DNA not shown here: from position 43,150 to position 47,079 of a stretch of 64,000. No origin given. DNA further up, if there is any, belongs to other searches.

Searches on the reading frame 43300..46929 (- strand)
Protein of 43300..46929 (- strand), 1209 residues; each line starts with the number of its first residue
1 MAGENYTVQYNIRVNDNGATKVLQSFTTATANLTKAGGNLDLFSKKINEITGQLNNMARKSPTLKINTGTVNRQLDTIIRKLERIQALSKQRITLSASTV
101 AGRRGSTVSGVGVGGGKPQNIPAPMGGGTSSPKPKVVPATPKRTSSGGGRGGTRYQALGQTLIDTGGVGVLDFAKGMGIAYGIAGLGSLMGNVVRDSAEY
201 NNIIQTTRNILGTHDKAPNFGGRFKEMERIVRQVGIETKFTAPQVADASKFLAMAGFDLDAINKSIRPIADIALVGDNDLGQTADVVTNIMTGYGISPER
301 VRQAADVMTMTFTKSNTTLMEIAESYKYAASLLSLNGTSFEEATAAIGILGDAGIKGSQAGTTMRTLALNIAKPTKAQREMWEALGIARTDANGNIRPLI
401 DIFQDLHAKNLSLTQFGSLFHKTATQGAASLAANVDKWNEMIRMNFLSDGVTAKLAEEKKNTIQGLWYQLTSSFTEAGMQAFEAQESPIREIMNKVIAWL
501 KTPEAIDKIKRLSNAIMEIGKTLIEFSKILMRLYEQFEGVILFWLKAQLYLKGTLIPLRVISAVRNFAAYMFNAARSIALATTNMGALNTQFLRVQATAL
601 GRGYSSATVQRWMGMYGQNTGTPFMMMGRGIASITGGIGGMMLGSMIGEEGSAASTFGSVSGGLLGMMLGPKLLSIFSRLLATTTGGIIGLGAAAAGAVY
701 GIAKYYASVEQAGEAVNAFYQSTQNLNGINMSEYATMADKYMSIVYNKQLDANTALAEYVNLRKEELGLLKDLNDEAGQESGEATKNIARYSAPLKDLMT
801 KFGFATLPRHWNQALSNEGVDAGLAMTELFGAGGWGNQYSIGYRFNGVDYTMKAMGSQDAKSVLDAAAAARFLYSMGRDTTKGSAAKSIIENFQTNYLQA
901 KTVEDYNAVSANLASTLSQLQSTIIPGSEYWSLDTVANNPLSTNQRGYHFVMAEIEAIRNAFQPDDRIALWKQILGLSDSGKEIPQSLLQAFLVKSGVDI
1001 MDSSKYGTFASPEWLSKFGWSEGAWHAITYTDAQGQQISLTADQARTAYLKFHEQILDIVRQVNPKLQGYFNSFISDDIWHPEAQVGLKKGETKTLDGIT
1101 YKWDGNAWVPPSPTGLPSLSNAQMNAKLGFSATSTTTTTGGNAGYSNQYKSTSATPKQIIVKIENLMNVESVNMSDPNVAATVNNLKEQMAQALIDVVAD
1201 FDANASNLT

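Call 43: search_protein_families(library=pfam, proteins=[window:43300-46929:-], max_evalue=0.001)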
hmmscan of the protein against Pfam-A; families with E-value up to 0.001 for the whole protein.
window:43300-46929:- (1209 aa): 2 families
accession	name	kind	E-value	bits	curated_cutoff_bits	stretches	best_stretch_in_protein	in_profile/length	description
PF10145.14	PhageMin_Tail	-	1.2e-40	140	33.2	1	231-413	4-187/201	Phage-related minor tail protein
PF06009.19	Laminin_II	-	0.00017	22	33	0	16-97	9-90/138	Laminin Domain II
